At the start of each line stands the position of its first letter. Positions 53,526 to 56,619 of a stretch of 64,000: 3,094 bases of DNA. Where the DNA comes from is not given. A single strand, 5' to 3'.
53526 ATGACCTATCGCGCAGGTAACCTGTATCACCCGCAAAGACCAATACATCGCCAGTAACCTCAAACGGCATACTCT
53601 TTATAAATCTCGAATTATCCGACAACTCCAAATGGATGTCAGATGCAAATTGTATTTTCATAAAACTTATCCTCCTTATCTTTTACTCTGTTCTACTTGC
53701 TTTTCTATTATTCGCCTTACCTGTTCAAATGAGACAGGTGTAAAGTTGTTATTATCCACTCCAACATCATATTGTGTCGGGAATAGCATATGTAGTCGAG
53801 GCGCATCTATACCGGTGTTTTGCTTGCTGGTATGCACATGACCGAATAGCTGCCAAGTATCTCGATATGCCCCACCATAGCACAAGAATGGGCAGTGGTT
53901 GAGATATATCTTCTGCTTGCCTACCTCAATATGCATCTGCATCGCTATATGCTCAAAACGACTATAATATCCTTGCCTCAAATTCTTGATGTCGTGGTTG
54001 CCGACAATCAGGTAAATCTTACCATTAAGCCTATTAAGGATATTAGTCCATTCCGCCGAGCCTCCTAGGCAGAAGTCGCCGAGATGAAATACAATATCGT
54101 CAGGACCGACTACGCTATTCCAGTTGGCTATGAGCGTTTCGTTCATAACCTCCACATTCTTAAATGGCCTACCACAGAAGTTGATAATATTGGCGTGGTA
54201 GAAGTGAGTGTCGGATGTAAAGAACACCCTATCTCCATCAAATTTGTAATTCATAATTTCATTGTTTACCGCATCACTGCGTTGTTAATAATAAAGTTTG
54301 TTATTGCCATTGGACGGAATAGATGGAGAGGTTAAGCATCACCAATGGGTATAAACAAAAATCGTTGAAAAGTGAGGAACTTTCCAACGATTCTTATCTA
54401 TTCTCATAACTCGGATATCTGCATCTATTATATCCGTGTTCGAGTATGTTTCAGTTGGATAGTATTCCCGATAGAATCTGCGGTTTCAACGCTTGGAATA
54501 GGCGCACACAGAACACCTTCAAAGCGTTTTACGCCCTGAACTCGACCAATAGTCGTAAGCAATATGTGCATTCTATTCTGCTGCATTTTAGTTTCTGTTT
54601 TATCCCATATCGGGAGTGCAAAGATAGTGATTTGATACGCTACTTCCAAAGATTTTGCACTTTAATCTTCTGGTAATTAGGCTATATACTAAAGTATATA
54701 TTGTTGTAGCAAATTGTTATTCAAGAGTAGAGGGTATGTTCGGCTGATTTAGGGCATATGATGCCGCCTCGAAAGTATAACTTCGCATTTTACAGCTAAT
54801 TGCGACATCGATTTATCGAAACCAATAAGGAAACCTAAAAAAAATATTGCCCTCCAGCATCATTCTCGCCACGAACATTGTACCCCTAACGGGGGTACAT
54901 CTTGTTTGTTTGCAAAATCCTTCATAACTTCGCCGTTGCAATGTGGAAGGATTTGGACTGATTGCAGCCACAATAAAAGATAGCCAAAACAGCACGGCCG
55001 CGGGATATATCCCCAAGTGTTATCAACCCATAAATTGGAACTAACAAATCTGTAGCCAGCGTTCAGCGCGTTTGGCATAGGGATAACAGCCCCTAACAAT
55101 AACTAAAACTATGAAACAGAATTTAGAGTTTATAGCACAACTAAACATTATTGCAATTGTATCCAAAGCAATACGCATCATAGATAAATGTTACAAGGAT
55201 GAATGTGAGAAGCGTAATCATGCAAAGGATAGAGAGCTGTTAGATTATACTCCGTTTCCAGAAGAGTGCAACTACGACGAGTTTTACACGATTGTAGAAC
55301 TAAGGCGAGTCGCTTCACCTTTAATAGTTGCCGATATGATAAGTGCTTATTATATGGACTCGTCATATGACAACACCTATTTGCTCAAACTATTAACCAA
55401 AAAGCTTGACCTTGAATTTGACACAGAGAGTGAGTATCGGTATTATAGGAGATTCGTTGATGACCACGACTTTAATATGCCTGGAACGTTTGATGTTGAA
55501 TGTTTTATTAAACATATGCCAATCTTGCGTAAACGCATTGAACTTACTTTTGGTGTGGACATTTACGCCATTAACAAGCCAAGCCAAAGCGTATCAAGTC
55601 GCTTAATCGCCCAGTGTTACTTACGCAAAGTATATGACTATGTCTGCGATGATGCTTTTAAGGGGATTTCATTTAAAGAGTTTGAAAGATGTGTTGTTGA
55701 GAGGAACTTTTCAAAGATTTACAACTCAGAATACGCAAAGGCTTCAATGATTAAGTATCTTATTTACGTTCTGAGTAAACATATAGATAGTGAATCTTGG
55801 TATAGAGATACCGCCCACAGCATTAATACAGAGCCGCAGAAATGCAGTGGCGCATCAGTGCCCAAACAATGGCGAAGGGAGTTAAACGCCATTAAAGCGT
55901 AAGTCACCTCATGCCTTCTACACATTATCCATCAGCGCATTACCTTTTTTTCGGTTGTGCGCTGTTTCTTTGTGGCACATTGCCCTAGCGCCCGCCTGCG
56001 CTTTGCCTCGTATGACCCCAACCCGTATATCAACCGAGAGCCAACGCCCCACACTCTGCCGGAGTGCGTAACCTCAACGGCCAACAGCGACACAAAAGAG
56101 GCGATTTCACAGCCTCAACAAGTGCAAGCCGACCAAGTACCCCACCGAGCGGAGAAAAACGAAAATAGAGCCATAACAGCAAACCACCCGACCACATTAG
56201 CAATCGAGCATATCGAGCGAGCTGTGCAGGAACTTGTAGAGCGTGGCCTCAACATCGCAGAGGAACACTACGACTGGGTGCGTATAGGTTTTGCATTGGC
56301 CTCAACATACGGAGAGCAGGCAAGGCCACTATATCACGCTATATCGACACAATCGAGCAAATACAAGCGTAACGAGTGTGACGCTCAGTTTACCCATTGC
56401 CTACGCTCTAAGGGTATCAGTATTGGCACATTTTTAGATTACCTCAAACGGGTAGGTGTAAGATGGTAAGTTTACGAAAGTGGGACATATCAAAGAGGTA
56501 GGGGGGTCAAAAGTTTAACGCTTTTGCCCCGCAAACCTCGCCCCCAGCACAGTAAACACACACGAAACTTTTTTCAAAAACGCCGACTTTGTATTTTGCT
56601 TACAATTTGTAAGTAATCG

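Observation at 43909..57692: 13.8-kb island inserted in the 3' end of tRNA-Arg(TCT), bounded by an exact 13-nt direct repeat and lacking an integrase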

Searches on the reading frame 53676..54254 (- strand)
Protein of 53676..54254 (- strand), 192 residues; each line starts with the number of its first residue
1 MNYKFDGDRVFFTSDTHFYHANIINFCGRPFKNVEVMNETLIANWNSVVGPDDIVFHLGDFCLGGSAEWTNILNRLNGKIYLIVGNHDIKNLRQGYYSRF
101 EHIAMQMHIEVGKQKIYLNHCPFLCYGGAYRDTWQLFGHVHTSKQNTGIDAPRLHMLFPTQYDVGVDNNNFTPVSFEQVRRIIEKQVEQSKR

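Call 7: search_protein_families(library=pfam, proteins=[window:53676-54254:-], max_evalue=0.01)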
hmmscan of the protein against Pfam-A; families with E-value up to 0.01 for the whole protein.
window:53676-54254:- (192 aa): 2 families
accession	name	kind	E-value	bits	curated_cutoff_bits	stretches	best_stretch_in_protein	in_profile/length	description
PF00149.33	Metallophos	-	3.5e-07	31.3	21.5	1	9-111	2-94/191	Calcineurin-like phosphoesterase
PF12850.12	Metallophos_2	-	1.5e-05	25.5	27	1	10-122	3-90/154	Calcineurin-like phosphoesterase superfamily domain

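Call 14: search_protein_families(library=padloc, proteins=[window:53676-54254:-], max_evalue=0.001)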
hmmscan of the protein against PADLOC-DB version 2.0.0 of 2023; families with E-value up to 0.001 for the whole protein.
window:53676-54254:- (192 aa): 0 families

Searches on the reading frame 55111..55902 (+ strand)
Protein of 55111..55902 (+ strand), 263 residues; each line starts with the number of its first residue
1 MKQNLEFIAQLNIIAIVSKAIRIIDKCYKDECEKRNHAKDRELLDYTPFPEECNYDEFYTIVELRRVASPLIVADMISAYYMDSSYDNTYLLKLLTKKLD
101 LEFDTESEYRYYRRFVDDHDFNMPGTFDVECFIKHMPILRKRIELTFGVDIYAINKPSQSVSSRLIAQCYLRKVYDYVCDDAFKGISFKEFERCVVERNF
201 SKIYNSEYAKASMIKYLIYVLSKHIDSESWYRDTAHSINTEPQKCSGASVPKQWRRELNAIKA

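Call 8: search_protein_families(library=pfam, proteins=[window:55111-55902:+], max_evalue=0.01)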
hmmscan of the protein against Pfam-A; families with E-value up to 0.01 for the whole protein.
window:55111-55902:+ (263 aa): 0 families

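Call 14: search_protein_families(library=padloc, proteins=[window:55111-55902:+], max_evalue=0.001)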
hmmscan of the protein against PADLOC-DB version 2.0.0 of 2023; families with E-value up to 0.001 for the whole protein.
window:55111-55902:+ (263 aa): 0 families

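Call 15: search_protein_families(library=ncbifam, proteins=[window:55111-55902:+], max_evalue=0.01)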
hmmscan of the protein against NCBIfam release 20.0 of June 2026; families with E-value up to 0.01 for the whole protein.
window:55111-55902:+ (263 aa): 0 families

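Call 33: find_homologous_proteins(query=window:55111-55902:+, max_evalue=0.001)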
Query window:55111-55902:+ (263 aa): 14 proteins with E <= 0.001 among 297 candidates.
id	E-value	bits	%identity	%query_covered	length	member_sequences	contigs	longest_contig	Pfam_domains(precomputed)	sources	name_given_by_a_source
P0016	1.8e-169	580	98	100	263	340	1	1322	-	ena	-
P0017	1.9e-168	577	97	100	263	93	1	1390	-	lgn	-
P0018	2.4e-168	576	97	100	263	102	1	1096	-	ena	-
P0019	9.5e-168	574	97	100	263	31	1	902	-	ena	-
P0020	2.9e-167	573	97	100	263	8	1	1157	-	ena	-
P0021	1.8e-166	570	97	100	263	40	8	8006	-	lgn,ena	-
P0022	2.0e-162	557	96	98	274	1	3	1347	-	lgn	-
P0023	1.1e-133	463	84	98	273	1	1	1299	-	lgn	-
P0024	7.1e-122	424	74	100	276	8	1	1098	-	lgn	-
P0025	1.1e-66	243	47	100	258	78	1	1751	-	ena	-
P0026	7.0e-65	237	47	98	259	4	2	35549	-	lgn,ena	-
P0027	3.0e-64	235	47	100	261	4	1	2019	-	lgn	-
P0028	1.1e-57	214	95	40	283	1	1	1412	PF00589.28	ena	-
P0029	5.9e-56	208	56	71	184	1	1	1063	-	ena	-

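Call 34: find_encoding_contigs(protein=P0028, flank=10000, max_places=4)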
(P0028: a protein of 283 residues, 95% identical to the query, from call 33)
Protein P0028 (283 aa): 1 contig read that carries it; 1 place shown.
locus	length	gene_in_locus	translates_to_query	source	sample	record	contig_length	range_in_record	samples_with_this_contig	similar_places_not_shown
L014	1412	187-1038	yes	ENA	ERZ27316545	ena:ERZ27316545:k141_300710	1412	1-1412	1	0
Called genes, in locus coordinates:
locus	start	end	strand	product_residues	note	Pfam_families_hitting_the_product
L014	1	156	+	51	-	?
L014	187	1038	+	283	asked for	PF00589:Phage_integrase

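Call 35: find_encoding_contigs(protein=P0026, flank=10000, max_places=4)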
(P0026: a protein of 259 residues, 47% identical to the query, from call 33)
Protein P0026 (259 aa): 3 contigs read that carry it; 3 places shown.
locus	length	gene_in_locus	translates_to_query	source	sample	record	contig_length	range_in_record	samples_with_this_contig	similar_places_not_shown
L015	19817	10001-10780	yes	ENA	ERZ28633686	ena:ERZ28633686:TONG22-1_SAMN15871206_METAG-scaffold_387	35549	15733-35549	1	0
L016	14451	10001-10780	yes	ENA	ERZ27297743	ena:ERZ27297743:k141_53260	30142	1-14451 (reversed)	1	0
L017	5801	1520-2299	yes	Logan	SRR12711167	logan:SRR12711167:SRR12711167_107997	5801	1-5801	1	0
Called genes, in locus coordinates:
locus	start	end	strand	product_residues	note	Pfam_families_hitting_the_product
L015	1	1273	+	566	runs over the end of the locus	PF16352:DUF4980, PF00251:Glyco_hydro_32N, PF08244:Glyco_hydro_32C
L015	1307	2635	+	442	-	PF00083:Sugar_tr, PF07690:MFS_1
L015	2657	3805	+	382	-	PF00144:Beta-lactamase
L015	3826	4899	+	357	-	PF00144:Beta-lactamase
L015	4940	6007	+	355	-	PF00144:Beta-lactamase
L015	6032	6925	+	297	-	PF00294:PfkB, PF08543:Phos_pyr_kin (weak)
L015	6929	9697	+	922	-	PF00532:Peripla_BP_1, PF13407:Peripla_BP_4, PF00512:HisKA, PF02518:HATPase_c, PF00072:Response_reg, PF00165:HTH_AraC (faint), PF12833:HTH_18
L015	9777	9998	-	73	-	-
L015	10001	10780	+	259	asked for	-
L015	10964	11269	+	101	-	PF12728:HTH_17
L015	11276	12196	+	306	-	PF13481:AAA_25, PF06745:ATPase, PF13384:HTH_23 (weak)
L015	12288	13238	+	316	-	PF21957:Zn_ribbon_16, PF19898:DUF6371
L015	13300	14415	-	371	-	PF02661:Fic, PF21247:Fic-like_C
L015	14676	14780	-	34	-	-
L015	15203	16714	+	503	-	PF12161:HsdM_N, PF02384:N6_Mtase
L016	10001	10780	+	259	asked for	-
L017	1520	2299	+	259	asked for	-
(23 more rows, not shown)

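Call 49: search_protein_families(library=phrogs, proteins=[window:55111-55902:+], max_evalue=0.001)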
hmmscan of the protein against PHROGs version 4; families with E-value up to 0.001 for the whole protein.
window:55111-55902:+ (263 aa): 0 families

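Call 59: find_encoding_contigs(protein=window:55111-55902:+, flank=10000, max_places=10)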
Protein window:55111-55902:+ (263 aa): 23 contigs read that carry it; 2 places shown.
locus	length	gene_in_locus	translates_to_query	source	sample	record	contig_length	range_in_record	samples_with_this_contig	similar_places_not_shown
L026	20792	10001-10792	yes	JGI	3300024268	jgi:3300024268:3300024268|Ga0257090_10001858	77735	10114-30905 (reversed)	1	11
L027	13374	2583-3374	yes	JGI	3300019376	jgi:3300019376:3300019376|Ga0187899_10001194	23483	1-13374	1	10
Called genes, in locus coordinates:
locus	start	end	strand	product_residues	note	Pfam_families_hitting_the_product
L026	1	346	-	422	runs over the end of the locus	PF16872:putAbiC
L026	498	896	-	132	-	-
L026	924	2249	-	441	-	PF13173:AAA_14, PF13635:DUF4143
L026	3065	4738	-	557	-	PF00580:UvrD-helicase, PF13245:AAA_19, PF00580:UvrD-helicase, PF13538:UvrD_C_2 (faint), PF13361:UvrD_C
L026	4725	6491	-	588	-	PF02463:SMC_N (weak), PF11398:DUF2813, PF13175:AAA_15, PF13476:AAA_23, PF13304:AAA_21, PF20469:OLD-like_TOPRIM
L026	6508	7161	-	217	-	PF08843:AbiEii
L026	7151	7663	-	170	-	PF01381:HTH_3 (weak), PF21956:DUF6922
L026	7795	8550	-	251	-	PF00149:Metallophos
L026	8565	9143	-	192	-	PF00149:Metallophos (weak), PF12850:Metallophos_2 (faint)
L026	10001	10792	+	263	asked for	-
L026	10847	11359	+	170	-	PF08707:PriCT_2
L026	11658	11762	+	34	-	-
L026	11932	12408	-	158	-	-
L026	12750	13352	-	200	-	PF01502:PRA-CH, PF01503:PRA-PH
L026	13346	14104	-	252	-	PF00977:His_biosynth, PF01207:Dus (faint), PF02581:TMP-TENI (faint), PF03060:NMO (faint), PF01180:DHO_dh (faint)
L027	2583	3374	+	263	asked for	-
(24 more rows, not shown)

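Call 80: find_related_loci(query=A2, collection=viral_contigs, flank=10000)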
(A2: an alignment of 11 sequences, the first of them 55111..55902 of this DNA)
Query A2 (263 aa) in viral_contigs; peptide patterns used: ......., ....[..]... (x = any residue, [..] = any of these).
19 stretches matched a pattern, but none encodes a relative of the query by tblastn (E <= 1e-3).

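Call 83: predict_structure(alignment_id=A2)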
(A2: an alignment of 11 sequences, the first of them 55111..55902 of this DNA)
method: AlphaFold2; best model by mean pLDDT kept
length: 263 residues; sequences in the alignment: 11
mean_pLDDT: 66.0   pTM: 0.55
mean pLDDT of the five models: 66.0, 56.7, 52.6, 48.4, 43.0
residues with pLDDT >= 90: 15; 70-90: 116; 50-70: 73; < 50: 59
segments of 3 or more residues with pLDDT < 50: 40-43, 155-166, 225-263
pLDDT, mean of each block of 10 residues (from residue 1): 80 90 86 59 56 79 82 87 80 87 82 77 73 90 77 54 50 63 64 58 56 52 44 33 30 37 31
secondary structure, 60 per line:
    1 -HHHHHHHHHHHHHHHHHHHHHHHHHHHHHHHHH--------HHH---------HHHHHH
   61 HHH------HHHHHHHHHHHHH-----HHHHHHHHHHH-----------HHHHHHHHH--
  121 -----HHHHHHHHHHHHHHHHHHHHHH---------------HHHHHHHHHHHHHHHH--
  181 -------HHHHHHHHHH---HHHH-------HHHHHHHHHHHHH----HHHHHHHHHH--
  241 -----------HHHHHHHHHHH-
elements in order: H2-34 H55-63 H70-82 H88-98 H110-118 H126-147 H163-178 H188-197 H201-204 H212-224 H229-238 H252-262

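Call 86: fold_search(model_id=the predicted structure, library=pdb)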
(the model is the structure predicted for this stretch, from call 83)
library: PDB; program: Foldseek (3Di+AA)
matches with E <= 10: 26; with E <= 0.001: 0
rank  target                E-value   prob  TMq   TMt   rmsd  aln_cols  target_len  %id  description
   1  3qd8_B                3.0e+00  0.04  0.13  0.19  20.4       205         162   16  Crystal structure of Mycobacterium tuberculosis BfrB (released 2011-04-27)
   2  8d85_D                3.4e+00  0.04  0.15  0.20  21.5       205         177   14  Cryo-EM structure of human IL-27 signaling complex: model containing the interaction core region (released 2023-03-29)
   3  8ji5_B                3.8e+00  0.02  0.12  0.13  21.0       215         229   11  Crystal structure of AetD in complex with 5-bromo-L-tryptophan and two Fe2+ (released 2023-11-15)
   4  1b5l                  4.6e+00  0.03  0.12  0.17  18.6       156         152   10  OVINE INTERFERON TAU (released 1999-05-18)
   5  8tww_A                5.6e+00  0.02  0.14  0.14  21.4       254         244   11  Crystal structure of nitrile synthase AetD with substrate bound and cofactor fully assembled (released 2024-08-28)
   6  8xwy_A                5.9e+00  0.03  0.15  0.21  19.7       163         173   12  Structure of Interleukin-27 (released 2025-01-22)
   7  8t7p                  5.9e+00  0.02  0.16  0.07  17.6       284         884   10  X-ray crystal structure of PfA-M1(M462S) (released 2024-06-26)
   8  7z0l_B                6.2e+00  0.02  0.14  0.11  20.3       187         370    9  IL-27 signalling complex (released 2022-07-27)
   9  9fqr_H9               6.2e+00  0.02  0.17  0.04  41.3       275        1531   12  96-nm repeat of axonemal doublet microtubules from bovine sperm (released 2025-03-26)
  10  1f1m_A                6.5e+00  0.03  0.15  0.21  14.9       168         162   11  CRYSTAL STRUCTURE OF OUTER SURFACE PROTEIN C (OSPC) (released 2001-04-04)
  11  8t6h                  6.9e+00  0.02  0.14  0.06  17.1       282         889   11  X-ray crystal structure of PfA-M1(E319A) (released 2024-06-26)
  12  7e1n_A                7.6e+00  0.02  0.18  0.20  16.8       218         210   10  Crystal structure of PhlH in complex with 2,4-diacetylphloroglucinol (released 2022-02-02)
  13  7e1n_B                8.0e+00  0.02  0.16  0.18  16.3       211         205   12  Crystal structure of PhlH in complex with 2,4-diacetylphloroglucinol (released 2022-02-02)
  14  3k5z_A                8.0e+00  0.02  0.12  0.09  18.0       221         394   15  Crystal structure of FBF-2/gld-1 FBEa G4A mutant complex (released 2009-11-03)
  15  2eb9                  8.8e+00  0.05  0.19  0.28  13.0       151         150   11  Crystal Structure of Cu(II)(Sal-Leu)/apo-Myoglobin (released 2007-07-03)
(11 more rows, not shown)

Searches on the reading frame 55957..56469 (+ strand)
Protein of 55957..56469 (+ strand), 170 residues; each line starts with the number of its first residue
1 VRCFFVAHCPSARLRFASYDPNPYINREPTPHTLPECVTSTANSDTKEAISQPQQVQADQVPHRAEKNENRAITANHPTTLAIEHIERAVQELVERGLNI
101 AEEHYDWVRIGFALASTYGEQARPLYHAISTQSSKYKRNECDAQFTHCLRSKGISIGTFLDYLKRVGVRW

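Call 8: search_protein_families(library=pfam, proteins=[window:55957-56469:+], max_evalue=0.01)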
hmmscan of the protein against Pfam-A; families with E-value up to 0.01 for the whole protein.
window:55957-56469:+ (170 aa): 1 family
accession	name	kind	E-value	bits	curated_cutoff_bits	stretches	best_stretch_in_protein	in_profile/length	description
PF08707.16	PriCT_2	-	7.5e-15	55.5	22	1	99-160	11-74/77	Primase C terminal 2 (PriCT-2)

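Call 15: search_protein_families(library=ncbifam, proteins=[window:55957-56469:+], max_evalue=0.01)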
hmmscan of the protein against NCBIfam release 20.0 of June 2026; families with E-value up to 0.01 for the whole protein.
window:55957-56469:+ (170 aa): 0 families

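Call 18: find_homologous_proteins(query=window:55957-56469:+, max_evalue=0.00001)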
Query window:55957-56469:+ (170 aa): 1 proteins with E <= 0.00001 among 30 candidates.
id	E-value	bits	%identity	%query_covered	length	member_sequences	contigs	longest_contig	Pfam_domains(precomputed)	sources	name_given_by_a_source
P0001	1.3e-71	258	86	81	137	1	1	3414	PF08707.17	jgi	jgi:hypothetical protein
